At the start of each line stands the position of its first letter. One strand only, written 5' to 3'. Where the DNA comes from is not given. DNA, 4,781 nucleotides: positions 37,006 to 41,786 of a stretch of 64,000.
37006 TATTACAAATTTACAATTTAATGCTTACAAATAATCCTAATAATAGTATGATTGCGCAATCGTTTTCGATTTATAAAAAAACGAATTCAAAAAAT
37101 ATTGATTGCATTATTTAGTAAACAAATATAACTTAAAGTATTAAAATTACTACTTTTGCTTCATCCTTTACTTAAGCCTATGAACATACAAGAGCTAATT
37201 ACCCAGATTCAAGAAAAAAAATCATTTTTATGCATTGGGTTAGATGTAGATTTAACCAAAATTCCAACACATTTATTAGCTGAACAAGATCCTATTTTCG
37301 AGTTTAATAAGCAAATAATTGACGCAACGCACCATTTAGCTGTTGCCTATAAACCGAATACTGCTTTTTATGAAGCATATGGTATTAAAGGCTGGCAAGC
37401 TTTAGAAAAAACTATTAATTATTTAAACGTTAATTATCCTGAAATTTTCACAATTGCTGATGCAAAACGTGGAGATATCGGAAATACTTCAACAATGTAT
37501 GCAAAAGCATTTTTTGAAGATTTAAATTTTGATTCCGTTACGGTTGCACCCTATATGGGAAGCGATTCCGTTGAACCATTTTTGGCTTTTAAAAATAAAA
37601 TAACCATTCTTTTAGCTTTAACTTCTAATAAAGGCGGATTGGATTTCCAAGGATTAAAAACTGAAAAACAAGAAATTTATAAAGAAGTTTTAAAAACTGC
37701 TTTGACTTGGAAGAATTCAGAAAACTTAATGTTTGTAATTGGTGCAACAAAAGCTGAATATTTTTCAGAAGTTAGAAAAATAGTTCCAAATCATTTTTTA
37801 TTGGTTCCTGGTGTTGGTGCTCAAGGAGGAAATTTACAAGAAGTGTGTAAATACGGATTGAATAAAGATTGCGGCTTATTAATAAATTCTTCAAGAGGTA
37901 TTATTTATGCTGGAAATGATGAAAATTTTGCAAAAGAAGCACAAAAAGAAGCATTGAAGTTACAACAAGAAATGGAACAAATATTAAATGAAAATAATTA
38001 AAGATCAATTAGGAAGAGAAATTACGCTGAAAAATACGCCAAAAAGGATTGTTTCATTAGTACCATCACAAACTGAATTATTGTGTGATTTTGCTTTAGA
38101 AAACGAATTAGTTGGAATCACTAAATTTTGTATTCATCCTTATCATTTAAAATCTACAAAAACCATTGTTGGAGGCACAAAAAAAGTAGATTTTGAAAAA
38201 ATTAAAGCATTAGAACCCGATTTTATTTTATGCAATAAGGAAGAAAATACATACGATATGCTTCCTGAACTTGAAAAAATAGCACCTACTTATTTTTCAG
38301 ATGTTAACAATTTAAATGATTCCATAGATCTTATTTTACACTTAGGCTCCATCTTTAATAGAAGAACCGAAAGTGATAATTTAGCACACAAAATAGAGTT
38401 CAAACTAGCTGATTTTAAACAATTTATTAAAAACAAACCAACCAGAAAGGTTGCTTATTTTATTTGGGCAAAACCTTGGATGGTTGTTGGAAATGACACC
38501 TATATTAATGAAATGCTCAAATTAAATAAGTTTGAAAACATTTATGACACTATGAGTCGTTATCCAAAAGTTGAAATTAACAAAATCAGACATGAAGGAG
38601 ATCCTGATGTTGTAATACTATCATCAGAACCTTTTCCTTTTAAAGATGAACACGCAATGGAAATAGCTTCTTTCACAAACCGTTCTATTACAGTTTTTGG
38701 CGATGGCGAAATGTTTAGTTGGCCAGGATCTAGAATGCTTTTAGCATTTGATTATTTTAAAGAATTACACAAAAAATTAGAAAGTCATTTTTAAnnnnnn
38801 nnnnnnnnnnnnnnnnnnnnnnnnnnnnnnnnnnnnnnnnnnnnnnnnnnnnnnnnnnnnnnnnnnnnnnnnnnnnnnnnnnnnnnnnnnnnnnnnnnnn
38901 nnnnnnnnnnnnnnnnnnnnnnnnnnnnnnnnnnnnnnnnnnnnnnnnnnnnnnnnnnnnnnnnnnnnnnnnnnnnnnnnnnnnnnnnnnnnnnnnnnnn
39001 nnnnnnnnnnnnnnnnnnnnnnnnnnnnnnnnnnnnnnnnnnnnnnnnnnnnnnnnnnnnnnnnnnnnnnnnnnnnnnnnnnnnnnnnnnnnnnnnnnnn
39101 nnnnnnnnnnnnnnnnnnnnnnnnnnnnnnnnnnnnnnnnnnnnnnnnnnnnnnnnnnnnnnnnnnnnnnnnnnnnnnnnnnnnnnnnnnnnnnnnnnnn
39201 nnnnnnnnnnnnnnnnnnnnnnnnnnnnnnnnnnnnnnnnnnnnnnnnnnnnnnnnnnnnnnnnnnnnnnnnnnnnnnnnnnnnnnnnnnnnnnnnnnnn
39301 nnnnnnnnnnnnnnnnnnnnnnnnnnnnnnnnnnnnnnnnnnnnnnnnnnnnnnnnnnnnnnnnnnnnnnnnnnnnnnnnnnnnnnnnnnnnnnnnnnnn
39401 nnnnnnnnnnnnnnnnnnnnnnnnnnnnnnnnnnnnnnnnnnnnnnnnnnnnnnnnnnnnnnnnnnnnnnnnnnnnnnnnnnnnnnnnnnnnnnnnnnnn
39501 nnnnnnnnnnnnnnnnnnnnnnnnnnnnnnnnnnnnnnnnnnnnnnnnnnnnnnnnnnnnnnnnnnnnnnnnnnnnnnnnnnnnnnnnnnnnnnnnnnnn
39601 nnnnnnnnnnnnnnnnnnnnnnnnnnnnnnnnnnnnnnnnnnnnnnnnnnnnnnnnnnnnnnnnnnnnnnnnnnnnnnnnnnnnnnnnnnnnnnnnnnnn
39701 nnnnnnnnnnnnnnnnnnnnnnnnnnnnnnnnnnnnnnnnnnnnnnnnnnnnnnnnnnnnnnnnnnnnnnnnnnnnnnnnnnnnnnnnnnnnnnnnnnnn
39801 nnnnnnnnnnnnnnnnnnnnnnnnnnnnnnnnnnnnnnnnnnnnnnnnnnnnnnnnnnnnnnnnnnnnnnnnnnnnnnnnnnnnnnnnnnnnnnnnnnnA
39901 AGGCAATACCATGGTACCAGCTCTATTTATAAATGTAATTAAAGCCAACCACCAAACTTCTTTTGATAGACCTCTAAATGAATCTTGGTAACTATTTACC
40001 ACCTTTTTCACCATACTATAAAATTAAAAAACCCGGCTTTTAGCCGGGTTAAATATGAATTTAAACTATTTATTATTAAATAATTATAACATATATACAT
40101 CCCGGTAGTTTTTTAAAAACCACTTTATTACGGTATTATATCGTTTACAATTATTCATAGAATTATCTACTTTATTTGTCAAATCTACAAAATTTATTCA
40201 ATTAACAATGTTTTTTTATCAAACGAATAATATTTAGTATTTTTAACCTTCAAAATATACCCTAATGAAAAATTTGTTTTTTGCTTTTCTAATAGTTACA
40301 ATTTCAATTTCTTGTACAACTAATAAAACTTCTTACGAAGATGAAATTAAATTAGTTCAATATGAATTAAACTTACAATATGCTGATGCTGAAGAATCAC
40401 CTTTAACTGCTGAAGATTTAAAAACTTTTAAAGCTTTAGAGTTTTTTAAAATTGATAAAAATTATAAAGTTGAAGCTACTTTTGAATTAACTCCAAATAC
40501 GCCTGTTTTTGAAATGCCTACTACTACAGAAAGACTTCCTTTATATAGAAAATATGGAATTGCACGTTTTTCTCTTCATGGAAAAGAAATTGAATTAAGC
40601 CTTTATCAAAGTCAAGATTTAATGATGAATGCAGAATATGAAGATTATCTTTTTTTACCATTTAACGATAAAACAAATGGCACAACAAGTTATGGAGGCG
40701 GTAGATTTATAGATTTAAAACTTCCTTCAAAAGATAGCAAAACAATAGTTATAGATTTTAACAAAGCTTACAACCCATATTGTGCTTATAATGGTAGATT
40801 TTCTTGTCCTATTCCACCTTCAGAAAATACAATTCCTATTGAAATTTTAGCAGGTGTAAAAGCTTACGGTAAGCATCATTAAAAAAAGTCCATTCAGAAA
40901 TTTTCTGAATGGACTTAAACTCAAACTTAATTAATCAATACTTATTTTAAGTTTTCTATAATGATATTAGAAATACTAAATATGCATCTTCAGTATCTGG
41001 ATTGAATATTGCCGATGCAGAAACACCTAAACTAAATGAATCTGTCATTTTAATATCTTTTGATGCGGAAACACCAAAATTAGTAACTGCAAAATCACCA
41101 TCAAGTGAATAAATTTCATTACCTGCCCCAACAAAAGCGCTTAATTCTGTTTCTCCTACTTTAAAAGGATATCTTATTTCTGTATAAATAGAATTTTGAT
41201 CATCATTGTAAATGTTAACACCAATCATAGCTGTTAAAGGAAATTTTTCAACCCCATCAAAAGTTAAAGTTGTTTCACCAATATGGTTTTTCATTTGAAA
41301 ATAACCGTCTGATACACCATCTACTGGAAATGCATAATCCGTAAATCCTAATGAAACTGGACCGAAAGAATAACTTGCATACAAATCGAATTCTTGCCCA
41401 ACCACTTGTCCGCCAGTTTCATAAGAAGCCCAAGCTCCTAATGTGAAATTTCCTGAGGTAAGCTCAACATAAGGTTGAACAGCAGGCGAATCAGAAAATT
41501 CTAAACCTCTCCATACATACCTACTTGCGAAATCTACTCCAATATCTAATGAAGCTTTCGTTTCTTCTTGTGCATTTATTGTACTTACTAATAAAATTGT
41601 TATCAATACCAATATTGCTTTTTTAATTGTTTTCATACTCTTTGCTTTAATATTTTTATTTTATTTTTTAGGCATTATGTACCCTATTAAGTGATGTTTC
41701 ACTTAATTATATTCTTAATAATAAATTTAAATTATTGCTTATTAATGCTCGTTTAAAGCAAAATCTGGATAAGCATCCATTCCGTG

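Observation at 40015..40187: Leader-peptide attenuator upstream of the MFS transporter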

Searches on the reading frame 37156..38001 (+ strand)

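Call 5: search_protein_families(library=pfam, proteins=[window:37156-38001:+])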
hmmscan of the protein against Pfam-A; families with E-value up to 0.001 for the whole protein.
window:37156-38001:+ (281 aa): 1 family
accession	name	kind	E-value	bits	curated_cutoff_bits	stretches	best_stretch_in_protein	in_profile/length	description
PF00215.30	OMPdecase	-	4e-28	99.3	27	1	25-261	3-220/221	Orotidine 5'-phosphate decarboxylase / HUMPS family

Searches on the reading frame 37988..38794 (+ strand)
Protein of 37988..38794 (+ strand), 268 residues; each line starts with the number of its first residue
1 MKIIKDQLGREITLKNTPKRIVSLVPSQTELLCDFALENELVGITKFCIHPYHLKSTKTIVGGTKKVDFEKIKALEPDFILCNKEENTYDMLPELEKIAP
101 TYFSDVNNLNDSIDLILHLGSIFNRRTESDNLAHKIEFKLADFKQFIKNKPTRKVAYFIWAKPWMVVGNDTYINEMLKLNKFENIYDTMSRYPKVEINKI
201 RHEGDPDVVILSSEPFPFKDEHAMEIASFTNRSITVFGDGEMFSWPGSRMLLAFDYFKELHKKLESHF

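Call 5: search_protein_families(library=pfam, proteins=[window:37988-38794:+])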
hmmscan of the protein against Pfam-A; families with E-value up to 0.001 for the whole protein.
window:37988-38794:+ (268 aa): 1 family
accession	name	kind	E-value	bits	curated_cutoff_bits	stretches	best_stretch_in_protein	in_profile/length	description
PF01497.23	Peripla_BP_2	-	5.7e-22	78.7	27.5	1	21-214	1-200/235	Periplasmic binding protein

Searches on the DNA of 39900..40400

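Call 3: search_rna_families(source=window, start=39900, end=40400, threshold=evalue, max_evalue=10, show_alignments=3)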
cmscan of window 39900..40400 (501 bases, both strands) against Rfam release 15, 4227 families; matches with E-value up to 10: 24.
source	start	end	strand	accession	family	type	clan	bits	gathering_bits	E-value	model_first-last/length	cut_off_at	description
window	40022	40084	-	RF02630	Hrs12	Gene; sRNA;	-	26.7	70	0.034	1-87/87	no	Hfq-regulated sRNA 12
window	40025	40110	-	RF00033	MicF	Gene; antisense;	-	25.5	79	0.16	1-94/94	no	MicF RNA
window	40026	40098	-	RF00368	sroB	Gene; sRNA;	-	25.3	44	0.48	1-83/83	no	sroB RNA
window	40025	40105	-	RF01401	rseX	Gene; sRNA;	-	24.5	50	0.86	1-94/94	no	rseX Hfq binding RNA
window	40028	40090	-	RF00624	P9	Gene;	-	24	43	0.0056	1-74/74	no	Pseudomonas sRNA P9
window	40023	40085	-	RF02064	STnc370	Gene; sRNA;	-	24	54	0.77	1-71/71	no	Enterobacterial sRNA STnc370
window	40026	40113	-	RF02434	SpF39_sRNA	Gene; sRNA;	-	23.4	60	1.3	1-109/109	no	Streptococcus sRNA SpF39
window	40017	40093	-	RF02860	Arrc14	Gene; sRNA;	-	21.8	99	0.64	1-167/167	no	Actinobacillus sRNA 14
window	40023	40105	-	RF00513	Trp_leader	Cis-reg; leader;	-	21.5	41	0.062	1-100/100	no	Tryptophan operon leader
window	40020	40086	-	RF02371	PyrG_leader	Cis-reg; leader;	-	21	65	2.4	1-78/78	no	PyrG leader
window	40026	40095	-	RF02701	PsrR1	Gene; sRNA;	-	20.5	42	0.19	1-79/79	no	Photosynthesis regulatory RNA1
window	39967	40058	+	RF00444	PrrF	Gene; sRNA;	-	19.5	90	0.65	1-150/150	no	PrrF RNA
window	40333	40398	+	RF00070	SNORD29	Gene; snRNA; snoRNA; CD-box;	CL00051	19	48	0.43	1-65/65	no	Small nucleolar RNA SNORD29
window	40024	40079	-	RF02891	AgrB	Gene; antisense;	-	18.7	40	1.3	1-84/84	no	ArsR-gov region gene B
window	40015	40083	+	RF02621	BSnc120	Gene; sRNA;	-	17.9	114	0.32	1-88/88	no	Brucella sRNA 120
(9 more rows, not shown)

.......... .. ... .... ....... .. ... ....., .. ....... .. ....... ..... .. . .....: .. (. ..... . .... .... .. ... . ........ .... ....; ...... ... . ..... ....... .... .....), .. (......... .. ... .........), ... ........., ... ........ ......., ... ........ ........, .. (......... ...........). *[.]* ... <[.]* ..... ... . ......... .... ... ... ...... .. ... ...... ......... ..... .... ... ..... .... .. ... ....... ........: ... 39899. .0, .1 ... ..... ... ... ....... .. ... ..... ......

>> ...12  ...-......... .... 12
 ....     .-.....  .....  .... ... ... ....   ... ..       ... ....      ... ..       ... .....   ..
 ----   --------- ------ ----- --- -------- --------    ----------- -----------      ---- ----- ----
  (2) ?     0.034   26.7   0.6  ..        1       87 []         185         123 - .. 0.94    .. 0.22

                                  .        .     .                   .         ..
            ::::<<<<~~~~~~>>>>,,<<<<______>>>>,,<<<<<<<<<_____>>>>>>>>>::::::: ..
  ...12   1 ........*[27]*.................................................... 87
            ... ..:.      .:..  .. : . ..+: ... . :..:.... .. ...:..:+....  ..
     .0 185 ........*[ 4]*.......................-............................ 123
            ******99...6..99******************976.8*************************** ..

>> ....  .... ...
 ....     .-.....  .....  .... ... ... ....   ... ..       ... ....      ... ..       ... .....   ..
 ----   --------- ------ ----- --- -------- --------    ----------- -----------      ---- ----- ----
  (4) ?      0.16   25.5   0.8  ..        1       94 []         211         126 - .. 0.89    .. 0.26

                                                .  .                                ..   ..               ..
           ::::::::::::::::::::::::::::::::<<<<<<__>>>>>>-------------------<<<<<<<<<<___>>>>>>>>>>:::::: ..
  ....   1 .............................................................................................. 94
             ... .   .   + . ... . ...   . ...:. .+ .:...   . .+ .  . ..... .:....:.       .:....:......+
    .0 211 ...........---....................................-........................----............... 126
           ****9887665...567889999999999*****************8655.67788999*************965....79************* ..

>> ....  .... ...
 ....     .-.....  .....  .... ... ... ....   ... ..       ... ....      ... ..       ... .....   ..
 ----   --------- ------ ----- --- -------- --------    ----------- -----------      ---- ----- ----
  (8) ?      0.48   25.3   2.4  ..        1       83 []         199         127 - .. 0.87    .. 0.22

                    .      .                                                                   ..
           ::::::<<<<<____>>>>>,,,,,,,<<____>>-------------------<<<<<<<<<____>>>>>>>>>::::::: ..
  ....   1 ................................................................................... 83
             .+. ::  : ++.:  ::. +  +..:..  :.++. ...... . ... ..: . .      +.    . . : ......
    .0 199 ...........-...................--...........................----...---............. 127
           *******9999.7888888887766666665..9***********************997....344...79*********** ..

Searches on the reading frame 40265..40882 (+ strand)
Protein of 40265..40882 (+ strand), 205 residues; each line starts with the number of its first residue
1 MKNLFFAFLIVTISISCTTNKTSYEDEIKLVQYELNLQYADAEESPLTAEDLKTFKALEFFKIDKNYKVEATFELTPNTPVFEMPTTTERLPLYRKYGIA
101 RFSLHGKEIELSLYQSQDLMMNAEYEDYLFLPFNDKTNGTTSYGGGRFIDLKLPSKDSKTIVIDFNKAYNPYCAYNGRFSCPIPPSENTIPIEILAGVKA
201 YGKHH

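Call 5: search_protein_families(library=pfam, proteins=[window:40265-40882:+])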
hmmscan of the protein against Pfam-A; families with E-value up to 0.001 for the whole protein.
window:40265-40882:+ (205 aa): 1 family
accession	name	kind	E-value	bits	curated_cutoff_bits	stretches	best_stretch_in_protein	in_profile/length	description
PF07920.16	DUF1684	-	1.7e-47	161.6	25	1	53-199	1-139/139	Protein of unknown function (DUF1684)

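Call 13: search_protein_families(library=ncbifam, proteins=[window:40265-40882:+], max_evalue=0.01)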
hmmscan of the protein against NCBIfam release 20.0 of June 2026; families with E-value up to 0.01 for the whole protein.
window:40265-40882:+ (205 aa): 1 family
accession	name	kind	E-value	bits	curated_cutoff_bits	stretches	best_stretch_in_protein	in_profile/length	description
NF047479.1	LIC10729_fam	subfamily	0.0051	16.4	125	1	6-71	5-68/190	LIC10729 family protein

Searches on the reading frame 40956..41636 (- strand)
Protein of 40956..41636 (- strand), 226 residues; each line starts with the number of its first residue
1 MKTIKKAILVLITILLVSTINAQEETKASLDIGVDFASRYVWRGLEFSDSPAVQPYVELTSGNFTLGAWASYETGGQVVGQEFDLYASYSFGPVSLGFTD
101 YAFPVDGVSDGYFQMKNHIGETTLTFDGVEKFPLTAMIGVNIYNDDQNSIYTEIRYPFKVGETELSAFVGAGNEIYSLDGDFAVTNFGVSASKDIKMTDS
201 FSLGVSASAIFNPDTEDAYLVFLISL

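Call 5: search_protein_families(library=pfam, proteins=[window:40956-41636:-])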
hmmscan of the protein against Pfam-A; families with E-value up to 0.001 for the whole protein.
window:40956-41636:- (226 aa): 0 families

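Call 13: search_protein_families(library=ncbifam, proteins=[window:40956-41636:-], max_evalue=0.01)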
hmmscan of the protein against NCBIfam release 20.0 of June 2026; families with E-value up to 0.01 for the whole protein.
window:40956-41636:- (226 aa): 1 family
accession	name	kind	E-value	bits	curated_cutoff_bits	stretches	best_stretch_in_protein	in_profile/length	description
TIGR02001.1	gcw_chp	subfamily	6e-08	32.5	47.15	1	4-209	4-218/244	TorF family putative porin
